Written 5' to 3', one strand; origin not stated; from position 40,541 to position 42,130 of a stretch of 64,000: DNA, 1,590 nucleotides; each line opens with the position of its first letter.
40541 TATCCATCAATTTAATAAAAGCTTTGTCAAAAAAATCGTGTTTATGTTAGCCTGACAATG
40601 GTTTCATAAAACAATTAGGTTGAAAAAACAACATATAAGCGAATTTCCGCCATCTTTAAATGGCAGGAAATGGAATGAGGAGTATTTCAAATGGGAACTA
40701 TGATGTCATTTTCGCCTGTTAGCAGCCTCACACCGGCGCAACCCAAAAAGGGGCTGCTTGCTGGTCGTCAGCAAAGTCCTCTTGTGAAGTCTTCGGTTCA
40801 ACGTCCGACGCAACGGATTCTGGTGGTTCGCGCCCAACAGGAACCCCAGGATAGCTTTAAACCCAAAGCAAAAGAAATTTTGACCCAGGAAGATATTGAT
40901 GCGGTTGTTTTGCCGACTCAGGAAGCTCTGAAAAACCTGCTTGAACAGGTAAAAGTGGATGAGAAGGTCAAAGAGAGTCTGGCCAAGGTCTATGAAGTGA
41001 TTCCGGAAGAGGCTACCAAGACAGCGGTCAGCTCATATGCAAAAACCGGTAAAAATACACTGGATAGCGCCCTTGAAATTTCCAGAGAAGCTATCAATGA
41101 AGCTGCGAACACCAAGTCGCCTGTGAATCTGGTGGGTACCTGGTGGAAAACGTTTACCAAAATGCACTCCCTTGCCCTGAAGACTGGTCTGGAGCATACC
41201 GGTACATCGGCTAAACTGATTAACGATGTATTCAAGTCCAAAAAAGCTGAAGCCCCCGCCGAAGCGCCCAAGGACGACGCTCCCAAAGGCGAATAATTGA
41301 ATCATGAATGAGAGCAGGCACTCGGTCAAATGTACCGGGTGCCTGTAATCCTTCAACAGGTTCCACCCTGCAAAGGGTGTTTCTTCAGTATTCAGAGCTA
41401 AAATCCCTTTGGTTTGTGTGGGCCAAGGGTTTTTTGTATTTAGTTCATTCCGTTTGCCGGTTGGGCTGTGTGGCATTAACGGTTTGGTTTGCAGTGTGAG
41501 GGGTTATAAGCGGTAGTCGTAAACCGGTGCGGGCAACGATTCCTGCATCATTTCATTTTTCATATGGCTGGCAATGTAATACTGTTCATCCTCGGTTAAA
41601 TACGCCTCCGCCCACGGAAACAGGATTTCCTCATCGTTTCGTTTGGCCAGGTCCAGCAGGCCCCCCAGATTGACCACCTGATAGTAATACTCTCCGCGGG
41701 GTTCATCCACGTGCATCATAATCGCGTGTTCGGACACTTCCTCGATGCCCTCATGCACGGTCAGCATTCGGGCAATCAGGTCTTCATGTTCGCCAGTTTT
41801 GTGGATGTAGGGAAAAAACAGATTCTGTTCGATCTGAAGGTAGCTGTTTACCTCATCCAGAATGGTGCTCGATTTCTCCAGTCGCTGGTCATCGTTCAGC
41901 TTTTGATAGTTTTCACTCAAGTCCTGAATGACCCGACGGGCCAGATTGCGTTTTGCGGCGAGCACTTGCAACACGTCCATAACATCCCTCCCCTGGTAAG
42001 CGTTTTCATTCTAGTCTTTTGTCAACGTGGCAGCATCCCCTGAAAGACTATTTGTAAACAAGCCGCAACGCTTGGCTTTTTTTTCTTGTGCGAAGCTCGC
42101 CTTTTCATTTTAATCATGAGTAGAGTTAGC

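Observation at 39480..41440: Tandem pair of divergent paralogs that keep a near-identical promoter and leader, with an SD-equipped upstream mini-ORF overlapping each start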

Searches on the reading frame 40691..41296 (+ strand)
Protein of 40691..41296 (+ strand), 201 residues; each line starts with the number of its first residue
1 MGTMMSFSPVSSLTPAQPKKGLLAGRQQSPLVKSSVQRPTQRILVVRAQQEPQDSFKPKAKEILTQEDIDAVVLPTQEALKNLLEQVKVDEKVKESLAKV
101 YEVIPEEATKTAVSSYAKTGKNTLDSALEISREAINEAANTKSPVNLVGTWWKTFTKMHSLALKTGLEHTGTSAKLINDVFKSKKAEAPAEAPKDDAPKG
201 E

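Call 6: search_protein_families(library=pfam, proteins=[window:40691-41296:+], max_evalue=1)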
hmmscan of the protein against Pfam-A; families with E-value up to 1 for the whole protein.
window:40691-41296:+ (201 aa): 1 family
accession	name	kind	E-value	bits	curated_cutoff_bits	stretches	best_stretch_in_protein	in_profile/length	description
PF12069.13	DUF3549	-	0.098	12.2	27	1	65-141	187-261/340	Protein of unknown function (DUF3549)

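Call 7: search_protein_families(library=ncbifam, proteins=[window:40691-41296:+], max_evalue=1)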
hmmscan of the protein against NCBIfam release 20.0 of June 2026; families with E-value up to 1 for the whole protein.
window:40691-41296:+ (201 aa): 0 families

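Call 11: find_homologous_proteins(query=window:40691-41296:+, max_evalue=0.01)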
Query window:40691-41296:+ (201 aa): 2 proteins with E <= 0.01 among 329 candidates.
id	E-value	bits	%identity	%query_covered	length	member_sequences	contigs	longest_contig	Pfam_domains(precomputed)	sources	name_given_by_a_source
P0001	1.3e-120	418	100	100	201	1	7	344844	-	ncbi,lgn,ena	-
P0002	2.2e-71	258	67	96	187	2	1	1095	-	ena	-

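Call 14: find_encoding_contigs(protein=P0002, flank=6000, max_places=4)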
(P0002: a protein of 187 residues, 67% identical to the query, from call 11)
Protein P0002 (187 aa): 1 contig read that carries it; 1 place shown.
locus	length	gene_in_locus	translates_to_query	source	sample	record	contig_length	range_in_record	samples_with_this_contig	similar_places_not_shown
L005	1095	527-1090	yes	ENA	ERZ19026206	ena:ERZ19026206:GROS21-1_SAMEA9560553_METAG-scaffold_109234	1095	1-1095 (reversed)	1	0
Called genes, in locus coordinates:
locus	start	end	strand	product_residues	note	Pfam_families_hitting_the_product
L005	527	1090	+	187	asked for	-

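Call 15: find_encoding_contigs(protein=P0001, flank=3000, max_places=4)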
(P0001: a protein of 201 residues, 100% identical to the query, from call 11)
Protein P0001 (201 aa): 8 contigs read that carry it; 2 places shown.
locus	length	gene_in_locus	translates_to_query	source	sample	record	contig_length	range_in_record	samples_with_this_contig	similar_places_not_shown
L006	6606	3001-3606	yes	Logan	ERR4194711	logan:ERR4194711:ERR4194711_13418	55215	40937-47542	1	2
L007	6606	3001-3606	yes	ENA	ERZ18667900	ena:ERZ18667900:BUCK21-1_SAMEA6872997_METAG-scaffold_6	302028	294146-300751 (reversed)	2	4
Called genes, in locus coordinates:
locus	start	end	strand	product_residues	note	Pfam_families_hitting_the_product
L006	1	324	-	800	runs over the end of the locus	PF18072:FGAR-AT_linker, PF00586:AIRS, PF02769:AIRS_C, PF00586:AIRS, PF02769:AIRS_C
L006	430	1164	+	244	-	PF25296:Decapeptide (faint), PF13599:Pentapeptide_4 (weak), PF13576:Pentapeptide_3 (faint), PF00805:Pentapeptide, PF13599:Pentapeptide_4, PF00805:Pentapeptide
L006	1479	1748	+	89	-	-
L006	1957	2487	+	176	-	-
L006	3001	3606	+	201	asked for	-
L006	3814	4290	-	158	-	-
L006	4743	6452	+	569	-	PF00149:Metallophos (weak), PF02872:5_nucleotid_C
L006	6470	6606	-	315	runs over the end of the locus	PF01551:Peptidase_M23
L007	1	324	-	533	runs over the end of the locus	?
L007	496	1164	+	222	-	-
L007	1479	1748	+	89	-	-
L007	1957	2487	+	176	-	-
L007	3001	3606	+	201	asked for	-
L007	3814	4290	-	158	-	-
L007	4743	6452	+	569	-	PF00149:Metallophos (weak), PF02872:5_nucleotid_C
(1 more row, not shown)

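Call 48: search_protein_representatives(alignment_id=A5)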
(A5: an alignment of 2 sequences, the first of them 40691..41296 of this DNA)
Query: 2 sequences, 203 profile positions. Proteins with E-value up to 0.001 (for the whole library): 1; up to 1e-10: 1; up to 1e-30: 1. The best 1 are listed.
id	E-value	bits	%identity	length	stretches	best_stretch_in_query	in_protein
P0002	4.2e-112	389.2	-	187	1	1-195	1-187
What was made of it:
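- On Any described protein family (Pfam, NCBIfam, PADLOC, PDB sequences): The exhaustive HMMER search with the B profile finds only its own cluster (call 48).
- The B profile does not retrieve A among 1.84 billion proteins (call 48).
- Tried and rejected: The exhaustive profile search for B found only its own cluster (call 48).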

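Call 49: predict_structure(alignment_id=A5)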
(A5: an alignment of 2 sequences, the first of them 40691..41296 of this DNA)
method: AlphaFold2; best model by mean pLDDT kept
length: 201 residues; sequences in the alignment: 2
mean_pLDDT: 50.3   pTM: 0.39
mean pLDDT of the five models: 50.3, 44.5, 44.0, 40.3, 38.3
residues with pLDDT >= 90: 0; 70-90: 2; 50-70: 88; < 50: 111
segments of 3 or more residues with pLDDT < 50: 1-8, 10-14, 16-23, 27-51, 53-64, 66-75, 96-104, 173-197, 199-201
pLDDT, mean of each block of 10 residues (from residue 1): 43 45 45 42 42 40 46 49 53 49 51 60 66 65 59 64 60 44 38 45 43
secondary structure, 60 per line:
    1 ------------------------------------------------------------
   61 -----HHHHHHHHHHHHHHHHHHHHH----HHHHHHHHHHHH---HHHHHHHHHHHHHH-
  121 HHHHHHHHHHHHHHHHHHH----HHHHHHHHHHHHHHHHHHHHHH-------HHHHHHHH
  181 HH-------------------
elements in order: H66-86 H91-102 H106-119 H121-139 H144-165 H173-182
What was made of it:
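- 40691..41296 (+): Gene B: 201-aa orphan with a disordered N-terminal ~64 aa and a helical C-terminal domain. AF2 pLDDT 50 (call 49).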

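Call 59: find_encoding_contigs(protein=P0006, flank=6000, max_places=4)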
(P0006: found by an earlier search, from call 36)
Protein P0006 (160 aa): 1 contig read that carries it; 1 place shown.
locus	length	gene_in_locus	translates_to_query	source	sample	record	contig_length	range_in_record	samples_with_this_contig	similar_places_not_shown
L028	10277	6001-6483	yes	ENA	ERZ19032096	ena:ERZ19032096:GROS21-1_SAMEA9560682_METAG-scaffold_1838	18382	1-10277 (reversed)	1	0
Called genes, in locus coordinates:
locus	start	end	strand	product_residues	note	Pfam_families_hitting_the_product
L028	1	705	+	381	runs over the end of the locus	-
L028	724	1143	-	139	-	-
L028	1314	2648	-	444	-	PF01018:GTP1_OBG, PF01926:MMR_HSR1, PF02421:FeoB_N, PF09269:DUF1967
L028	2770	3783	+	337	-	PF01551:Peptidase_M23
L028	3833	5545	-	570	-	PF00149:Metallophos (weak), PF02872:5_nucleotid_C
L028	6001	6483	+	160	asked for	-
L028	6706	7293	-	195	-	-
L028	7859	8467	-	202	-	-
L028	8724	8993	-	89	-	-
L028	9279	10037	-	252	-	PF25296:Decapeptide (faint), PF00805:Pentapeptide (weak), PF13599:Pentapeptide_4 (weak), PF13576:Pentapeptide_3 (faint), PF00805:Pentapeptide (weak), PF13599:Pentapeptide_4, PF00805:Pentapeptide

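Call 62: search_solved_structures(query=A5, max_evalue=5)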
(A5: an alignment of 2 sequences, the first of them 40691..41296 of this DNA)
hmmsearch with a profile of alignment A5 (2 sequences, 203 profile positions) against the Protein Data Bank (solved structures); distinct sequences matched with E-value up to 5: 5.
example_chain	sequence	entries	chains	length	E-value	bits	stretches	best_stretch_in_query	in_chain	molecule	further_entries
2ioj_A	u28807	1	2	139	0.25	14.4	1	6-64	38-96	Hypothetical protein AF_1212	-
3pgj_A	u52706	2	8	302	0.4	13.7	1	20-72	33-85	Shikimate dehydrogenase | Shikimate 5-dehydrogenase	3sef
3o8q_A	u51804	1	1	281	0.71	12.9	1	28-72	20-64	Shikimate 5-dehydrogenase I alpha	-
3o8q_B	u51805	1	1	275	0.85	12.6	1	29-72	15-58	Shikimate 5-dehydrogenase I alpha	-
8xje_A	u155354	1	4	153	2.8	11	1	79-126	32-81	YqeY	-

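Call 64: search_protein_families(library=padloc, proteins=[window:40691-41296:+], max_evalue=0.1)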
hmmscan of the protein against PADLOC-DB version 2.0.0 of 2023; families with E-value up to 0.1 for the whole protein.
window:40691-41296:+ (201 aa): 0 families

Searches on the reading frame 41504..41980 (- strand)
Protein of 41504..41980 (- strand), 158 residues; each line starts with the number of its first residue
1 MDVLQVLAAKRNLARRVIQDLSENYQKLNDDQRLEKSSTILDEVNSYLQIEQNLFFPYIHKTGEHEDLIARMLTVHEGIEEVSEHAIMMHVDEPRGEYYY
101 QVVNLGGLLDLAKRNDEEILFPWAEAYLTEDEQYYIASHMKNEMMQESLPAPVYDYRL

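Call 6: search_protein_families(library=pfam, proteins=[window:41504-41980:-], max_evalue=1)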
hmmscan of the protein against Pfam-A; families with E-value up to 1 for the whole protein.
window:41504-41980:- (158 aa): 1 family
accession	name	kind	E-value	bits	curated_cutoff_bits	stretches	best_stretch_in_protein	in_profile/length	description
PF01814.28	Hemerythrin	-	0.00012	23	25.3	1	19-94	21-95/127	Hemerythrin HHE cation binding domain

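Call 7: search_protein_families(library=ncbifam, proteins=[window:41504-41980:-], max_evalue=1)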
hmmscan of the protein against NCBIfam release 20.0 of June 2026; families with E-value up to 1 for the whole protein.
window:41504-41980:- (158 aa): 1 family
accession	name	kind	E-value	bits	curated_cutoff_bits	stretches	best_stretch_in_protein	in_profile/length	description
NF053874.1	persist_PA2171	equivalog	0.0033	17.2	190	1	1-142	1-142/157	PA2171 family ribosome-binding persister protein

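Call 36: list_cluster_members(proteins=[P0001, P0003, window:41504-41980:-, window:42433-44142:+, window:39169-39438:+])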
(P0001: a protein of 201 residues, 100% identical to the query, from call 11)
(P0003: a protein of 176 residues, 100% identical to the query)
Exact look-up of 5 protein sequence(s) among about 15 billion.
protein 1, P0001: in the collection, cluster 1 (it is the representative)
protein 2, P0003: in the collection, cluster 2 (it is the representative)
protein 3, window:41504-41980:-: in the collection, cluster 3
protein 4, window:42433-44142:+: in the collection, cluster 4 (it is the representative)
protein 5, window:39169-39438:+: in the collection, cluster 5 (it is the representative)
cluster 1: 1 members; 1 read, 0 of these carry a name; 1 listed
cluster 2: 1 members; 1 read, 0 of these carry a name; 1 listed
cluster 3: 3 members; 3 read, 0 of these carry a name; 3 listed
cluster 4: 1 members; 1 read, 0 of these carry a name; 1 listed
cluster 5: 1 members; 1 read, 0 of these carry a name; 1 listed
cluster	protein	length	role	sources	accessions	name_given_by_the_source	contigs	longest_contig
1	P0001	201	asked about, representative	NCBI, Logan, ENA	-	-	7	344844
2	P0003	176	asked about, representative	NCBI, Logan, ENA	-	-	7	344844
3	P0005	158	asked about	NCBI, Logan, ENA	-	-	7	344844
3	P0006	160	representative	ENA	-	-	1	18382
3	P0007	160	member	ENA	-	-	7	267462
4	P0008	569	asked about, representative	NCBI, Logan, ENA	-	-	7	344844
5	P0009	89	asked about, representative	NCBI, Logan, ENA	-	-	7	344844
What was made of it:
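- Tried and rejected: The cluster look-up returned no names or accessions (call 36).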

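Call 64: search_protein_families(library=padloc, proteins=[window:41504-41980:-], max_evalue=0.1)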
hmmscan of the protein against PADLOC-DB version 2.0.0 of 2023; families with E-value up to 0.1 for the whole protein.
window:41504-41980:- (158 aa): 0 families

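Call 67: find_homologous_proteins(query=window:41504-41980:-, max_evalue=0.00001)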
Query window:41504-41980:- (158 aa): 18 proteins with E <= 0.00001 among 33 candidates.
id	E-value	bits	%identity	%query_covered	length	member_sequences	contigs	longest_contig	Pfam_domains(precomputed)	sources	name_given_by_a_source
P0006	2.4e-88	312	92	99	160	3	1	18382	-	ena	-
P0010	1.3e-72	261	80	96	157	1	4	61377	-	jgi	jgi:hypothetical protein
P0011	5.1e-72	259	78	96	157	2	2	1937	PF01814.29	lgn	-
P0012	1.4e-67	244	72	96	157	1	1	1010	-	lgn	-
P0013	4.0e-65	236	72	96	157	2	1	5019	-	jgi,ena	-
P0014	7.7e-63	229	67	96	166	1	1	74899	PF01814.29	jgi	jgi:hypothetical protein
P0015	1.1e-62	228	66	96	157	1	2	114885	PF01814.29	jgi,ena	-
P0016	5.9e-62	226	66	96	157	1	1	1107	PF01814.29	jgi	jgi:DUF438 domain-containing protein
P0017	3.4e-59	217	66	96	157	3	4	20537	-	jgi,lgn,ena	-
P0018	5.7e-58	213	64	96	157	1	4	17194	PF01814.29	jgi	jgi:hypothetical protein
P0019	2.3e-55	205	60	96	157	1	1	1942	-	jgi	jgi:hypothetical protein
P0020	2.7e-55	205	60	96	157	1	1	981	-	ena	-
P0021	2.6e-52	195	58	96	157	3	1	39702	-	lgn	-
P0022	3.5e-51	191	56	96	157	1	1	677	-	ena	-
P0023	5.7e-51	190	58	96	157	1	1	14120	PF01814.29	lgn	-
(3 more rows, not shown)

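Call 68: find_encoding_contigs(protein=P0010, flank=5000, max_places=1)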
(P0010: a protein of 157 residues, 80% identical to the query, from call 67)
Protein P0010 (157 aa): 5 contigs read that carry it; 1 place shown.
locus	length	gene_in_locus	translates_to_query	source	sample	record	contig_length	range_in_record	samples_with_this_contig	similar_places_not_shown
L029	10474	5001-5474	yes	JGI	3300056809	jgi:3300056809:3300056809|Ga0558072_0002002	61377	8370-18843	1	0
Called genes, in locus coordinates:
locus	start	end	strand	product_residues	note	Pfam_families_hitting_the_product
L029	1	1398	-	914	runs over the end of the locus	-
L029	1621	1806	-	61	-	PF01527:HTH_Tnp_1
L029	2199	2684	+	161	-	-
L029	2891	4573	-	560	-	PF00149:Metallophos (weak), PF02872:5_nucleotid_C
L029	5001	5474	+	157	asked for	-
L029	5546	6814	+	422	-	PF00109:ketoacyl-synt, PF02801:Ketoacyl-synt_C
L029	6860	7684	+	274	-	PF01209:Ubie_methyltran (weak), PF13847:Methyltransf_31, PF08241:Methyltransf_11, PF08242:Methyltransf_12, PF13649:Methyltransf_25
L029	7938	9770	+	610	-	PF01590:GAF, PF13185:GAF_2 (weak), PF13492:GAF_3 (faint), PF01590:GAF, PF13185:GAF_2 (weak), PF00512:HisKA, PF02518:HATPase_c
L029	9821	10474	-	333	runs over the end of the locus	PF04087:DUF389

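Call 69: find_encoding_contigs(protein=P0014, flank=5000, max_places=1)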
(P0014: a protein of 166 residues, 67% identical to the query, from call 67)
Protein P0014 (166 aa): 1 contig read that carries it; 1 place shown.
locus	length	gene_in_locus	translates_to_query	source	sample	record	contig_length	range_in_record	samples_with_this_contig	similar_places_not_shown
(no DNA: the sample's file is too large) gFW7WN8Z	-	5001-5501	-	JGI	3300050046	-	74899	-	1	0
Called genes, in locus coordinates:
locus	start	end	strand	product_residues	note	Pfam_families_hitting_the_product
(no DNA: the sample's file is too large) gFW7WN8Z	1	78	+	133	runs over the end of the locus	-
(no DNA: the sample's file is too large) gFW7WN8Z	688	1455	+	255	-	PF00072:Response_reg, PF00486:Trans_reg_C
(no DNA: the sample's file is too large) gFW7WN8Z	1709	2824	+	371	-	-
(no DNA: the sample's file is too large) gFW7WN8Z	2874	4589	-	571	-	PF00149:Metallophos, PF02872:5_nucleotid_C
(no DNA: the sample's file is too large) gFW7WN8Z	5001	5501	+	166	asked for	PF01814:Hemerythrin (weak)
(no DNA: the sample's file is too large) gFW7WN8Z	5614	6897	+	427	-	PF00109:ketoacyl-synt, PF02801:Ketoacyl-synt_C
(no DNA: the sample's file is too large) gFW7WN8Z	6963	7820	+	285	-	PF13489:Methyltransf_23 (weak), PF01209:Ubie_methyltran, PF13847:Methyltransf_31, PF08241:Methyltransf_11, PF08242:Methyltransf_12, PF13649:Methyltransf_25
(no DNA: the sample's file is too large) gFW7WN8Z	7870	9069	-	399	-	-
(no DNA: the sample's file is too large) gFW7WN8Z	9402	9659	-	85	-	-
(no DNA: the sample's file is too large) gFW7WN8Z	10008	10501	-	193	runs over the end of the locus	-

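Call 70: find_encoding_contigs(protein=P0015, flank=5000, max_places=1)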
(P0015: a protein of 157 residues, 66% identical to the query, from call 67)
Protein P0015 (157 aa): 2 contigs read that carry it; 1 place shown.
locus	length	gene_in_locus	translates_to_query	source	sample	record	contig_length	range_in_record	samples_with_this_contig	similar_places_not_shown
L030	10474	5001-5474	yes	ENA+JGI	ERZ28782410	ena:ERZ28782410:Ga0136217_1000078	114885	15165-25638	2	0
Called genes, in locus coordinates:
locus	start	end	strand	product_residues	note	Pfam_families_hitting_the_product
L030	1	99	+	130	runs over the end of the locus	-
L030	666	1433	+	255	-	PF00072:Response_reg, PF00486:Trans_reg_C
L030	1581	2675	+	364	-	-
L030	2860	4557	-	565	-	PF00149:Metallophos (weak), PF02872:5_nucleotid_C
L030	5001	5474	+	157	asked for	PF01814:Hemerythrin (faint)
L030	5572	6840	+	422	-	PF00109:ketoacyl-synt, PF02801:Ketoacyl-synt_C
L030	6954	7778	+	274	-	PF01209:Ubie_methyltran, PF13847:Methyltransf_31, PF08241:Methyltransf_11, PF08242:Methyltransf_12, PF13649:Methyltransf_25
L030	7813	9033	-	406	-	-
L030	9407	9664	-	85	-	-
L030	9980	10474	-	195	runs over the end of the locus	-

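Call 71: find_encoding_contigs(protein=P0021, flank=5000, max_places=1)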
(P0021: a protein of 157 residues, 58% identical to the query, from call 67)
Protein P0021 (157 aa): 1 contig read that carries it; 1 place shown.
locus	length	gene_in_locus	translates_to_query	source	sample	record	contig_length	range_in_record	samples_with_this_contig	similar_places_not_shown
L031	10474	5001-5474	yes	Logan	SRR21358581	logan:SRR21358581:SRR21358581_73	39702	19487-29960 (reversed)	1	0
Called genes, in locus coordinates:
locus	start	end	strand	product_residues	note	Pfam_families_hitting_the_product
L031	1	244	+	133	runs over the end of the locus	-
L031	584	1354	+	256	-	PF00072:Response_reg, PF00486:Trans_reg_C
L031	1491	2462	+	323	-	-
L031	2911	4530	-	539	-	PF00149:Metallophos (weak), PF02872:5_nucleotid_C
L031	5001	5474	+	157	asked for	-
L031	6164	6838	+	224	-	PF00109:ketoacyl-synt (faint), PF02801:Ketoacyl-synt_C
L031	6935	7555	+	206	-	PF01209:Ubie_methyltran (faint), PF13847:Methyltransf_31, PF08241:Methyltransf_11, PF08242:Methyltransf_12, PF13649:Methyltransf_25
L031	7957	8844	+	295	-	PF23441:SDR, PF00106:adh_short, PF08659:KR, PF13561:adh_short_C2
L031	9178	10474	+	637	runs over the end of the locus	PF02922:CBM_48 (weak), PF00128:Alpha-amylase, PF11941:DUF3459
